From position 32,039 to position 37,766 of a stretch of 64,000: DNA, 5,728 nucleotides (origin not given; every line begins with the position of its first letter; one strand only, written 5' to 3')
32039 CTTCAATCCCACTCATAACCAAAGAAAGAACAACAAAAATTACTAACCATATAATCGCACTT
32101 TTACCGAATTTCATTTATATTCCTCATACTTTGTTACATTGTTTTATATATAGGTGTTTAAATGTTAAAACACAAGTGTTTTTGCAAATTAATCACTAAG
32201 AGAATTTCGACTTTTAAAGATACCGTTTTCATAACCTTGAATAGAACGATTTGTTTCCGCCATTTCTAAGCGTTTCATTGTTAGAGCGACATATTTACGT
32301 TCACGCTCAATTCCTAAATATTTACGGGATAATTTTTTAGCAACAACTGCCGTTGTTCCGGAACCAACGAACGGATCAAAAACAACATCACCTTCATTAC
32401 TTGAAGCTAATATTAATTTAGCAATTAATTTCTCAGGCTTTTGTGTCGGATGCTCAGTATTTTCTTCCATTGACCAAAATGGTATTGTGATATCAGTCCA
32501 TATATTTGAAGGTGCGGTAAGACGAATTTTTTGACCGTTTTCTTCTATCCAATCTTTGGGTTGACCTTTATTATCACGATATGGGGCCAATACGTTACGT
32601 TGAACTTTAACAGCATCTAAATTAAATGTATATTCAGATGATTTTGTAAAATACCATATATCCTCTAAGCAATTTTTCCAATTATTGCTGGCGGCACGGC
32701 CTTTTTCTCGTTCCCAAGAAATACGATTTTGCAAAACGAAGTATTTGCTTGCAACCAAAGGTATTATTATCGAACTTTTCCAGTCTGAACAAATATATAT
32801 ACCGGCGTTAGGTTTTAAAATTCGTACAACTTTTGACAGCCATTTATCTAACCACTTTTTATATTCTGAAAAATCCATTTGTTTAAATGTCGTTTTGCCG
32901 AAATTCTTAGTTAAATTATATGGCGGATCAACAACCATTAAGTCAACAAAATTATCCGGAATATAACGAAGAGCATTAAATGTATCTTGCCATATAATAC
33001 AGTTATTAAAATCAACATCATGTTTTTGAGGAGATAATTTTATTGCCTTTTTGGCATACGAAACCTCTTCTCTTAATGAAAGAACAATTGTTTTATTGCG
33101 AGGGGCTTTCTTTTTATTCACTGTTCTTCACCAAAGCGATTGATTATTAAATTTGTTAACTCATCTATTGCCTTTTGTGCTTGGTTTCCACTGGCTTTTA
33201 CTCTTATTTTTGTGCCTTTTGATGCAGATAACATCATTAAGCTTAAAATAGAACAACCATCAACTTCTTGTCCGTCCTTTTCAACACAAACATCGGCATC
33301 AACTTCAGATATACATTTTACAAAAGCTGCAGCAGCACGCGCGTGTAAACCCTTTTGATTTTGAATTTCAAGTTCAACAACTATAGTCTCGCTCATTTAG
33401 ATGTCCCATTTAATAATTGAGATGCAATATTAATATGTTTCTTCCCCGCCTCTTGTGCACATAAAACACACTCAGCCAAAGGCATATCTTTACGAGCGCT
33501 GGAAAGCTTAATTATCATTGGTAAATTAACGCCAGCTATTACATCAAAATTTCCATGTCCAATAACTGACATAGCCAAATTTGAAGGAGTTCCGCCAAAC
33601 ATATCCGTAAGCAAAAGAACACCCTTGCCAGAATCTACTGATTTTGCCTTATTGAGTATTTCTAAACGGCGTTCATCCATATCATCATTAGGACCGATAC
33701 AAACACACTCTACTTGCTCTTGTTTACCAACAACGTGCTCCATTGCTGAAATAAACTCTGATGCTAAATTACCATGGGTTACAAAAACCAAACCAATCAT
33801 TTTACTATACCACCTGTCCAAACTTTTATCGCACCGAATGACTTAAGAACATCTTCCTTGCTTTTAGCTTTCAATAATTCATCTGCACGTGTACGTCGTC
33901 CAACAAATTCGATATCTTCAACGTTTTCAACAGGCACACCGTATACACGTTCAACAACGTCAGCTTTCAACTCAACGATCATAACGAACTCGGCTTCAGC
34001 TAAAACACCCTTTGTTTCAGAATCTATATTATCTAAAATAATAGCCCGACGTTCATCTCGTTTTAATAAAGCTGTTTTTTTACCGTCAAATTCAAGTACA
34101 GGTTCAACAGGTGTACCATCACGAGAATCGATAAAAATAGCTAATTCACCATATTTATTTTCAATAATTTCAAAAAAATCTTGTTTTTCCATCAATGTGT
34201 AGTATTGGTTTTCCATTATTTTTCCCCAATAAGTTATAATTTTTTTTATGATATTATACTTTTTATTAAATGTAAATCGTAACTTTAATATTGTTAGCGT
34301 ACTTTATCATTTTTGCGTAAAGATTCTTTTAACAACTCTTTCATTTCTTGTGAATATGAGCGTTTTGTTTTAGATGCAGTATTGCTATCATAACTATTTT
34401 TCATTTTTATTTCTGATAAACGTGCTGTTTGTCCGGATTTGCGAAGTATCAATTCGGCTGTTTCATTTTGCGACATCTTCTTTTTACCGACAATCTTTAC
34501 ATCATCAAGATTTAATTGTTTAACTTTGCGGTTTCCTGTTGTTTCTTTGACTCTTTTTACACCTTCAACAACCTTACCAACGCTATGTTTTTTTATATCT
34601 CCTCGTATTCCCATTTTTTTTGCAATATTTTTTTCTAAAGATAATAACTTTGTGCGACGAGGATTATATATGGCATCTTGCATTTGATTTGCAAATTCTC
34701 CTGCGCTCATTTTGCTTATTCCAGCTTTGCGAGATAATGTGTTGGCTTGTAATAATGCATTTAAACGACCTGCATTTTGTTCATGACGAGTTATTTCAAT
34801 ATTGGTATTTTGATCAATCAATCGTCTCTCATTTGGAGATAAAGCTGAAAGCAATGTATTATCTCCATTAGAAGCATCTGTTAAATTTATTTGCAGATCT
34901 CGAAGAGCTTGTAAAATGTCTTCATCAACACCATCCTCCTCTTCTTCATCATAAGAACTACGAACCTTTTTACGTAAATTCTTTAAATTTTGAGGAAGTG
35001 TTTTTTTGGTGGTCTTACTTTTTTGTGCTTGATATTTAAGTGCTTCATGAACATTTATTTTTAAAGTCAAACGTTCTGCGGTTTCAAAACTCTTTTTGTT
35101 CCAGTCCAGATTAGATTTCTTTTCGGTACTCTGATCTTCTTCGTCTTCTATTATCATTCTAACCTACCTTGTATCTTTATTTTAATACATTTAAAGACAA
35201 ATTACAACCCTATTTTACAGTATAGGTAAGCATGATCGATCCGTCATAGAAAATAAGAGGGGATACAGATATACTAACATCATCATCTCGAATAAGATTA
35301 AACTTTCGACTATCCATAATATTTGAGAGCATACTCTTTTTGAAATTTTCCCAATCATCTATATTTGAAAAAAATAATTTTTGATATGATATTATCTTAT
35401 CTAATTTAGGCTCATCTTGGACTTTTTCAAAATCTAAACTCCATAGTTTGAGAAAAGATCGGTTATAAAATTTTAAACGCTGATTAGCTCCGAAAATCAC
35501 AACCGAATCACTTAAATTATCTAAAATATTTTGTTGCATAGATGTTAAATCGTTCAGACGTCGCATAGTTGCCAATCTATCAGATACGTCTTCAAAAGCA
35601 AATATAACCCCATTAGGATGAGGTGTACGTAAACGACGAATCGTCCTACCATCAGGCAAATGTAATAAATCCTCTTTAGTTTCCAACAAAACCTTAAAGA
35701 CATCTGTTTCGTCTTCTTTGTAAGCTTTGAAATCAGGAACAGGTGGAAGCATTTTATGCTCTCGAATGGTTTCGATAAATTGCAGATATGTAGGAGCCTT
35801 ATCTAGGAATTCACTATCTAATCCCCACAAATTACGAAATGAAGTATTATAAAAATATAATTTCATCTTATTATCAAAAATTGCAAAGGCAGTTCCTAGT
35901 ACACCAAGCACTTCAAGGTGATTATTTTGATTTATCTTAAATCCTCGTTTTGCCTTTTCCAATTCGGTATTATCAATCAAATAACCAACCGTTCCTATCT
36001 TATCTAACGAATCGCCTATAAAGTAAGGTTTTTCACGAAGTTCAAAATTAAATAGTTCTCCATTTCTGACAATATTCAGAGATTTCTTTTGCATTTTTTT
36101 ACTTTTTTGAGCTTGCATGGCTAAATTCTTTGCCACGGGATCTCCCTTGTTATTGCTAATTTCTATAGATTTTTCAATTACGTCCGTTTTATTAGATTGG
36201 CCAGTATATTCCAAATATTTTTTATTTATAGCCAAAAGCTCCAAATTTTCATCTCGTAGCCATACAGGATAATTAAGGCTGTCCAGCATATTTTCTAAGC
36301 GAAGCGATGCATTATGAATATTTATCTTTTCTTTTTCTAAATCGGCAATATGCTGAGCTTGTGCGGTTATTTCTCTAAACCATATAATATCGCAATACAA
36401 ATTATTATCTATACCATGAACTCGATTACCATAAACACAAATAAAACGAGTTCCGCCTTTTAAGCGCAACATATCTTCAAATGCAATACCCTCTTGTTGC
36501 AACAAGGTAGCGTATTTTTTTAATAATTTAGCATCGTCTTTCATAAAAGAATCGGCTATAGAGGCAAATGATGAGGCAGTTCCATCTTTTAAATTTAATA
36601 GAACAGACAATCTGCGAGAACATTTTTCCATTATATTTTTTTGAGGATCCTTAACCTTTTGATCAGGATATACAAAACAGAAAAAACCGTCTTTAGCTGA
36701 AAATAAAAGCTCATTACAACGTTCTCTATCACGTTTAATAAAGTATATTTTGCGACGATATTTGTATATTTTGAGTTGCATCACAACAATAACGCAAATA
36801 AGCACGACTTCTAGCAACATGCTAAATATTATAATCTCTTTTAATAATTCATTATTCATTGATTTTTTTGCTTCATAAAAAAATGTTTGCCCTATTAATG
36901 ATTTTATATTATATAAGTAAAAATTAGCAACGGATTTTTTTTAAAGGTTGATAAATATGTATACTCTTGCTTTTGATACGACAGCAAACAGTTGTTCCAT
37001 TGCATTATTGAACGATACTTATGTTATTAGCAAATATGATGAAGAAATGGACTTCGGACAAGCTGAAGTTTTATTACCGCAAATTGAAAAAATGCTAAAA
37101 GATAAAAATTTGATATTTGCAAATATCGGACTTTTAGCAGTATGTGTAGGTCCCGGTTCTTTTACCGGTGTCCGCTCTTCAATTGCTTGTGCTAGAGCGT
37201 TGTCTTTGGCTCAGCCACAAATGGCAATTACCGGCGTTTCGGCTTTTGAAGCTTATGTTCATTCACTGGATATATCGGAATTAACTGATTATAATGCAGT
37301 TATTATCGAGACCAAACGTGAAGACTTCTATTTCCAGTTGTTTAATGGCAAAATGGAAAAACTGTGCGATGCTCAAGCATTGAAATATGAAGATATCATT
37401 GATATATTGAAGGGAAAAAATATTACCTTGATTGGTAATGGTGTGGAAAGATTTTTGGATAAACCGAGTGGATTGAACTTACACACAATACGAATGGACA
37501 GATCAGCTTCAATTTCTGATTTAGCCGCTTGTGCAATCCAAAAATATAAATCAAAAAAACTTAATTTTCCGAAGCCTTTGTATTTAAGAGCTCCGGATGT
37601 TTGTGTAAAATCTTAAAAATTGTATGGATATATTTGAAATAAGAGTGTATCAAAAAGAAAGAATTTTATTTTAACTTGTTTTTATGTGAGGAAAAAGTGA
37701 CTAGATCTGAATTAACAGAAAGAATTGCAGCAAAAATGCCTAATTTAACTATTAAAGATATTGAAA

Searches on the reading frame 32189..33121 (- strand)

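Call 45: search_protein_families(library=pfam, proteins=[window:32189-33121:-], max_evalue=0.001)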
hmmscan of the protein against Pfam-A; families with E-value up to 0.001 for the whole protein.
window:32189-33121:- (310 aa): 3 families
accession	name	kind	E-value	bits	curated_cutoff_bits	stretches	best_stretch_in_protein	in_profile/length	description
PF01555.25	N6_N4_Mtase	-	1.9e-47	162.5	26.7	1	59-282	1-220/221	DNA methylase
PF01170.24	UPF0020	-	0.00026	21.2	22.3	0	237-290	22-72/197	RMKL-like, methyltransferase domain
PF02384.22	N6_Mtase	-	0.00093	19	20.4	0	231-299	36-104/311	N-6 DNA Methylase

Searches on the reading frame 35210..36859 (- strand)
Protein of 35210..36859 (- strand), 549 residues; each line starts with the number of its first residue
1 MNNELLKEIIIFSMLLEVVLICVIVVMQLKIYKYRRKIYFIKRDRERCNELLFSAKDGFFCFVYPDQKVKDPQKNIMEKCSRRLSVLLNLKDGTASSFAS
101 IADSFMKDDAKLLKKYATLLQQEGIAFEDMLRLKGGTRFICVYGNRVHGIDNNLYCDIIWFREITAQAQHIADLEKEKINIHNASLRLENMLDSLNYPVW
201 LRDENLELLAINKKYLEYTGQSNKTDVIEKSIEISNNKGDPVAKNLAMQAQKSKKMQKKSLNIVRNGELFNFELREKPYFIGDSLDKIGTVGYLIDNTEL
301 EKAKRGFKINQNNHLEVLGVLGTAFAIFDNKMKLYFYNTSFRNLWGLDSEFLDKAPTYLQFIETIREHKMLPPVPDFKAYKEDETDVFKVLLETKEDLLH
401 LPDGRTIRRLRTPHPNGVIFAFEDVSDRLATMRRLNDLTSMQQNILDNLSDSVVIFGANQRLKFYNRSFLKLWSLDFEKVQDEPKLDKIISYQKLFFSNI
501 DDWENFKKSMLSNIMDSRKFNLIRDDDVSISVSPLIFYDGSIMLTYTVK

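Call 46: search_protein_families(library=pfam, proteins=[window:35210-36859:-], max_evalue=0.001)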
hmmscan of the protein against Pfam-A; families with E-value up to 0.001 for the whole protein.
window:35210-36859:- (549 aa): 4 families
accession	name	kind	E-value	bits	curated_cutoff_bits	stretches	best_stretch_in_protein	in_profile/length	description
PF12860.13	PAS_7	-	3.4e-13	50.2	27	1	323-430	6-112/115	PAS fold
PF13188.13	PAS_8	-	9.5e-10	38.5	21.8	0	187-231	2-46/65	PAS domain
PF00989.32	PAS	-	1.5e-07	31.8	22.6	1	187-280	2-97/113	PAS fold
PF13426.13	PAS_9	-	0.00016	22.3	27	0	198-299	3-103/103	PAS domain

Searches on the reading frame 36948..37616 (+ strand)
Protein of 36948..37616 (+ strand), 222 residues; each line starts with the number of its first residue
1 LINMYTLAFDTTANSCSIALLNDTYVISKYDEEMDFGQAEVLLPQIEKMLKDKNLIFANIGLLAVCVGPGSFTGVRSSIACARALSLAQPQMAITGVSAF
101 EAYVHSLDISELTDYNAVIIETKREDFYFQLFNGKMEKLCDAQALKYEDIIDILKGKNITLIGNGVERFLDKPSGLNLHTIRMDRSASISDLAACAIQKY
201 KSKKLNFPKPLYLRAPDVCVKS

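Call 46: search_protein_families(library=pfam, proteins=[window:36948-37616:+], max_evalue=0.001)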
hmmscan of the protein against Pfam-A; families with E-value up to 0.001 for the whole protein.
window:36948-37616:+ (222 aa): 1 family
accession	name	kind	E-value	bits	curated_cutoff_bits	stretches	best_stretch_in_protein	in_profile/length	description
PF00814.31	TsaD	-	3e-10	40.7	24.8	1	40-159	31-158/264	tRNA N6-adenosine threonylcarbamoyltransferase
